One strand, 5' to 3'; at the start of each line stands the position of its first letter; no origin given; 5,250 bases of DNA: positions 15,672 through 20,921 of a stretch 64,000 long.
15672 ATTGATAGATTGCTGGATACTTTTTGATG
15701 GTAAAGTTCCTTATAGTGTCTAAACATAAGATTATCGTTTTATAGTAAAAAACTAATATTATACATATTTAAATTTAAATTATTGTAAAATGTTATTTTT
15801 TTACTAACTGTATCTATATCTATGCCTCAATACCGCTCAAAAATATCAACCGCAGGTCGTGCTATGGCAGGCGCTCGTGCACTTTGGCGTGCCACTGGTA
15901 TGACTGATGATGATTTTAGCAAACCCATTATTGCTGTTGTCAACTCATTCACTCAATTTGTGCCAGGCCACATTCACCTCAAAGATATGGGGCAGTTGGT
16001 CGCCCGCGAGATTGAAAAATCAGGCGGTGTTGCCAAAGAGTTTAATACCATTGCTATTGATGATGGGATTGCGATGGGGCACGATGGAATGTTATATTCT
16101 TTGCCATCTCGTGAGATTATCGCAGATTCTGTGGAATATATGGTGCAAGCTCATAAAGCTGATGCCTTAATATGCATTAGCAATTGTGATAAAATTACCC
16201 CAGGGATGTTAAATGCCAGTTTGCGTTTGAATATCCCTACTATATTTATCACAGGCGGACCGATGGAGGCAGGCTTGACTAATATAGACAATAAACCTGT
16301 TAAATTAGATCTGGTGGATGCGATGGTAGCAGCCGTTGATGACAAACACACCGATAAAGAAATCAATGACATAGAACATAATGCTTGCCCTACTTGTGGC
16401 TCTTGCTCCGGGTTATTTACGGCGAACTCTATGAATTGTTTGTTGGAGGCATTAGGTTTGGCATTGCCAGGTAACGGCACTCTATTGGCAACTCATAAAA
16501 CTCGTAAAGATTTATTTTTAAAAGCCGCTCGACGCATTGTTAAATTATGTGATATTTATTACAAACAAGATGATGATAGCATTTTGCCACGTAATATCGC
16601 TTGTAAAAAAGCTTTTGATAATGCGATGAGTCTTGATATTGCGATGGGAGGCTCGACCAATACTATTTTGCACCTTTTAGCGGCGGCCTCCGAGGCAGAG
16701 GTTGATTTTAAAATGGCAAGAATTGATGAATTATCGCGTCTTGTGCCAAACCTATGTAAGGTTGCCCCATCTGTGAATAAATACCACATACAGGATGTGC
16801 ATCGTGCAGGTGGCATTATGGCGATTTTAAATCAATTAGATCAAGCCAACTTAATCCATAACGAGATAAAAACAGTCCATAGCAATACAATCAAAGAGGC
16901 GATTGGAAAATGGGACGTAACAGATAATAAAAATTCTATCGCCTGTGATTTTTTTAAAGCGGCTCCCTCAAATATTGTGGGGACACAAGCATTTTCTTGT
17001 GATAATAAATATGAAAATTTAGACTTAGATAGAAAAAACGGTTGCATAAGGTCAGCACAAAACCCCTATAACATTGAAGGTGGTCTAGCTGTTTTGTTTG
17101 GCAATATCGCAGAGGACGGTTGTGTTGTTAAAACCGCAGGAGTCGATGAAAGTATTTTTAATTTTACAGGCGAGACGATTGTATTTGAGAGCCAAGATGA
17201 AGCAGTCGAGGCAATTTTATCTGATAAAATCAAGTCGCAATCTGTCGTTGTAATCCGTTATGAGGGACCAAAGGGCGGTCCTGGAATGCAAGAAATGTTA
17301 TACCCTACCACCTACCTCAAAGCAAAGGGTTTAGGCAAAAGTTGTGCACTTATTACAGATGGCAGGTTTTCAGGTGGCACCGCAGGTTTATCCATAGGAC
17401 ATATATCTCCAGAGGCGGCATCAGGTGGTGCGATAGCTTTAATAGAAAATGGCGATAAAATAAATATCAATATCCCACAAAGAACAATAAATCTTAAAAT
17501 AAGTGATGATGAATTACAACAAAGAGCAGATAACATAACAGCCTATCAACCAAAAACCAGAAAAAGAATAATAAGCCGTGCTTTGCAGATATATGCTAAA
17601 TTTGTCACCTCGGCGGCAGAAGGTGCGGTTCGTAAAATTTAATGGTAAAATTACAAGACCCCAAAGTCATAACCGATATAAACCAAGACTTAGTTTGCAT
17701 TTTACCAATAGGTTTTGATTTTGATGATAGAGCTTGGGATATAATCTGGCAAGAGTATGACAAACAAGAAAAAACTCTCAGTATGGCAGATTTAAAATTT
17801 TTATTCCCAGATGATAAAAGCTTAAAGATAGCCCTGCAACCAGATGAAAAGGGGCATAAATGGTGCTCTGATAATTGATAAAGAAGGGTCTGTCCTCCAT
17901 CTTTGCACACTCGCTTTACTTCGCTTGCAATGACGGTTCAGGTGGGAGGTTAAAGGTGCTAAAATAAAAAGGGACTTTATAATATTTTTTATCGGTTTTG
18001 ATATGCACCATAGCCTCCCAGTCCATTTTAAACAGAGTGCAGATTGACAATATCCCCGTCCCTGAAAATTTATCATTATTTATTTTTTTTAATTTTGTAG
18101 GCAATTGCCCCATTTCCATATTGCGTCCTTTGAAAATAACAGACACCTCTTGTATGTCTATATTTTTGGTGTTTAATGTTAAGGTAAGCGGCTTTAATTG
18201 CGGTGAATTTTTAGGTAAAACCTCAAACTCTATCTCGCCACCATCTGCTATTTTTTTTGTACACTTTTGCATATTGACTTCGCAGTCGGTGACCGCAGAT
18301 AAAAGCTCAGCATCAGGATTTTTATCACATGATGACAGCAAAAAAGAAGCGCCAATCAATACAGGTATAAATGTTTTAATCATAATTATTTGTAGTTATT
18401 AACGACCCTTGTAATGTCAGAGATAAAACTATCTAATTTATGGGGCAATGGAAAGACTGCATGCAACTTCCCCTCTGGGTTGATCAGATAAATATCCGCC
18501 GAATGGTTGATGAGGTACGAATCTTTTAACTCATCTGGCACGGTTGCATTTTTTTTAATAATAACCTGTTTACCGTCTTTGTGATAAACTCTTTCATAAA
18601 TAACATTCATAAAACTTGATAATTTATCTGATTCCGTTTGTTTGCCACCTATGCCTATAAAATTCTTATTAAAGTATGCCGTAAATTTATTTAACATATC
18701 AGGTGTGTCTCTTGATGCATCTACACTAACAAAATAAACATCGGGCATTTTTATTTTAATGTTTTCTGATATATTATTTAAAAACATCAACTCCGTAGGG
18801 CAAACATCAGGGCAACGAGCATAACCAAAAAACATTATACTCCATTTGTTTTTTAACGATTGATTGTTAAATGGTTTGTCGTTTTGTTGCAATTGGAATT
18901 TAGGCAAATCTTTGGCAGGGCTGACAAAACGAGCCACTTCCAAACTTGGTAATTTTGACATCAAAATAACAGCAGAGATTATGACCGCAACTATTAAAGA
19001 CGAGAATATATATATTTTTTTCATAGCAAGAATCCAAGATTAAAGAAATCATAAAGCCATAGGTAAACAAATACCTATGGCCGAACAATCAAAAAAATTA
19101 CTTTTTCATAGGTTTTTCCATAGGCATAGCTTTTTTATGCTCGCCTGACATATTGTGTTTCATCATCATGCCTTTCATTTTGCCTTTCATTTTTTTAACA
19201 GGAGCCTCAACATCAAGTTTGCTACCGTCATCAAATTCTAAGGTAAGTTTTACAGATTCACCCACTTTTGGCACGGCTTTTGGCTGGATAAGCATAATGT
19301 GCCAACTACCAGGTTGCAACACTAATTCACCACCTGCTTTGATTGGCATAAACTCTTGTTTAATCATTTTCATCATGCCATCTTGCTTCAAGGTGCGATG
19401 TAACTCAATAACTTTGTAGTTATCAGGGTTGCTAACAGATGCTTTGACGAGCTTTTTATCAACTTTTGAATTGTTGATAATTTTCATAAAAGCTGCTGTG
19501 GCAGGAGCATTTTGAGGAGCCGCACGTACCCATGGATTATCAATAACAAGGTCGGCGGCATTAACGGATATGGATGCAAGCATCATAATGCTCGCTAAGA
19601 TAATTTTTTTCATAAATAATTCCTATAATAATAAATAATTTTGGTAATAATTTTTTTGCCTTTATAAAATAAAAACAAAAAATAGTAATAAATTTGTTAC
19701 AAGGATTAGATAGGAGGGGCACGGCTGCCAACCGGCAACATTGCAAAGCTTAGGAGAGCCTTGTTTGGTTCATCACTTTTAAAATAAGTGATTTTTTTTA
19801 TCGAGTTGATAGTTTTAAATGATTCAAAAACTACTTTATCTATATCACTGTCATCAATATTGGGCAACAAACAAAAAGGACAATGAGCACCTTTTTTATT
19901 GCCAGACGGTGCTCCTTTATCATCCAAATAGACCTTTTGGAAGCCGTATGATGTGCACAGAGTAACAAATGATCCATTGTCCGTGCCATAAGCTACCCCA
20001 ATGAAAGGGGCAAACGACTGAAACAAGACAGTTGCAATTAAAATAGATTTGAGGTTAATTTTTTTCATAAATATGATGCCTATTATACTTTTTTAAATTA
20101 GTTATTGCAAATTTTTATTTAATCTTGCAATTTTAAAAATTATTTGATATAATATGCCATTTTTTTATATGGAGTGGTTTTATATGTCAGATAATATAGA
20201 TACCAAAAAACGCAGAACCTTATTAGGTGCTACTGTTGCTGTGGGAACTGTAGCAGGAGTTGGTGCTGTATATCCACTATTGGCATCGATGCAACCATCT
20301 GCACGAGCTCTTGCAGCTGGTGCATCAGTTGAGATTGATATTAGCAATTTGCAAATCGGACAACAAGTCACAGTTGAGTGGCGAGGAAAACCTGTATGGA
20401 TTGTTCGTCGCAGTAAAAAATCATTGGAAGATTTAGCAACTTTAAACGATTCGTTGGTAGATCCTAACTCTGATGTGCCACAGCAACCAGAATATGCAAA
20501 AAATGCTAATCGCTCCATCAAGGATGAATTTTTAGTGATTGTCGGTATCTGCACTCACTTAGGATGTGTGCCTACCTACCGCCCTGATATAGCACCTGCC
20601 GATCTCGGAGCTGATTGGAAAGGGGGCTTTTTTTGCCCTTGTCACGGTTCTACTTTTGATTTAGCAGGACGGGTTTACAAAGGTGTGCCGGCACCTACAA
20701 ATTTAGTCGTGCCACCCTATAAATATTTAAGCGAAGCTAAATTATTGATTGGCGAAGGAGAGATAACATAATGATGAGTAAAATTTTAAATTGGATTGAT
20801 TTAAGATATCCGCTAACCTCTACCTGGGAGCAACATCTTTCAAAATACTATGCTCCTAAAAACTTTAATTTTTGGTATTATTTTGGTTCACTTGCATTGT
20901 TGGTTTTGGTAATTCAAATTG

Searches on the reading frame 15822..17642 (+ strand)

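Call 13: search_protein_families(library=ncbifam, max_evalue=1e-10, proteins=[window:15822-17642:+])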
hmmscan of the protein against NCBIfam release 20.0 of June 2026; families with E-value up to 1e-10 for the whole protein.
window:15822-17642:+ (606 aa): 8 families
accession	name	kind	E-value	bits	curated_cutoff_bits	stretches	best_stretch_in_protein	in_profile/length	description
NF009103.0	PRK12448.1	equivalog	0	1087.5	710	1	1-605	1-610/616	dihydroxy-acid dehydratase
TIGR00110.1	ilvD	equivalog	3.2e-243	808.2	618.15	1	18-605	2-542/543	dihydroxy-acid dehydratase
NF002068.0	PRK00911.1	subfamily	6.5e-206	685.1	644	2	3-371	4-363/559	dihydroxy-acid dehydratase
NF004784.0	PRK06131.1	subfamily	1.2e-105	354.1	539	2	13-369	21-363/576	dihydroxy-acid dehydratase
NF009559.0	PRK13016.1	equivalog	1.2e-97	327.5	882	2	15-367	23-362/578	L-arabinonate dehydratase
NF009560.0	PRK13017.1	subfamily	7.2e-93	311.8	684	1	24-603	34-574/595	dihydroxy-acid dehydratase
TIGR01196.1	edd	equivalog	1.9e-72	244.4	708.25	1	31-601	61-596/601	phosphogluconate dehydratase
TIGR03432.1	yjhG_yagF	hypoth_equivalog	6.9e-62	209.4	808.15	1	46-560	79-574/640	YjhG/YagF family D-xylonate dehydratase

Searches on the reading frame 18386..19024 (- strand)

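Call 13: search_protein_families(library=ncbifam, max_evalue=1e-10, proteins=[window:18386-19024:-])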
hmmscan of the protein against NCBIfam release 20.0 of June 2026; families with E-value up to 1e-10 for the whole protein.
window:18386-19024:- (212 aa): 0 families

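Call 35: search_protein_families(library=pfam, max_evalue=0.01, proteins=[window:18386-19024:-])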
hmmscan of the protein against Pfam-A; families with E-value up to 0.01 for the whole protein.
window:18386-19024:- (212 aa): 2 families
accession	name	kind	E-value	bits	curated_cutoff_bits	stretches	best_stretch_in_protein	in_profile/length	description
PF02630.20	SCO1-SenC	-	2.3e-28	99.3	22.8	1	42-155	3-119/134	SCO1/SenC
PF00578.27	AhpC-TSA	-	3.3e-05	24.3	26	1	38-105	3-71/124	AhpC/TSA family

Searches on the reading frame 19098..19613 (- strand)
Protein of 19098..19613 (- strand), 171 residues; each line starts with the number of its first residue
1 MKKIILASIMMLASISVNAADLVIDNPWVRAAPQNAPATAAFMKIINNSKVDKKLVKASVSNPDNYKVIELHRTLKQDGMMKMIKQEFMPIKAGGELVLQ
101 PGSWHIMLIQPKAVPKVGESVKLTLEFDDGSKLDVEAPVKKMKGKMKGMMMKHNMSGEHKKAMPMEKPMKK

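Call 13: search_protein_families(library=ncbifam, max_evalue=1e-10, proteins=[window:19098-19613:-])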
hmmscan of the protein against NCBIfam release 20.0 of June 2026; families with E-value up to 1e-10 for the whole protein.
window:19098-19613:- (171 aa): 0 families

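Call 35: search_protein_families(library=pfam, max_evalue=0.01, proteins=[window:19098-19613:-])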
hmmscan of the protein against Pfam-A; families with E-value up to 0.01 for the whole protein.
window:19098-19613:- (171 aa): 1 family
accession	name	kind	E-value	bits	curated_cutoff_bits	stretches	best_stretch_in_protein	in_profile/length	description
PF04314.18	PCuAC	-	4.6e-32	110.6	29.4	1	24-135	1-109/109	Copper chaperone PCu(A)C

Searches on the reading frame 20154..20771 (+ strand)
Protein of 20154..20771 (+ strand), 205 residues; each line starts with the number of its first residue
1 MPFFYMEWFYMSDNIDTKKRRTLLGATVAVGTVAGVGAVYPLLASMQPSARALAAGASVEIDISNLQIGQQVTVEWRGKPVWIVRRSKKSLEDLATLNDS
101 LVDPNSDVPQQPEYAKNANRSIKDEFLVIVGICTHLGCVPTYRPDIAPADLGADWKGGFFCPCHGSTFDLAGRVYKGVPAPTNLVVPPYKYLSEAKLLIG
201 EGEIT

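Call 14: search_protein_families(library=ncbifam, max_evalue=1e-10, proteins=[window:20154-20771:+])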
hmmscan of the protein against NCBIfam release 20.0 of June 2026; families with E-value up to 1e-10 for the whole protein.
window:20154-20771:+ (205 aa): 3 families
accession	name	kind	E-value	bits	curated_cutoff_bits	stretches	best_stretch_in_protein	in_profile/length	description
TIGR01416.1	Rieske_proteo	equivalog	4.8e-70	235.1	97.4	1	19-200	3-176/176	ubiquinol-cytochrome c reductase iron-sulfur subunit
NF010001.0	PRK13474.1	subfamily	4.7e-11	42.3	154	0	128-186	102-149/178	cytochrome b6-f complex iron-sulfur subunit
NF045928.1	Cytb6fFeSPetC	equivalog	6.6e-11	41.9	250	0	127-186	102-150/179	cytochrome b6-f complex iron-sulfur subunit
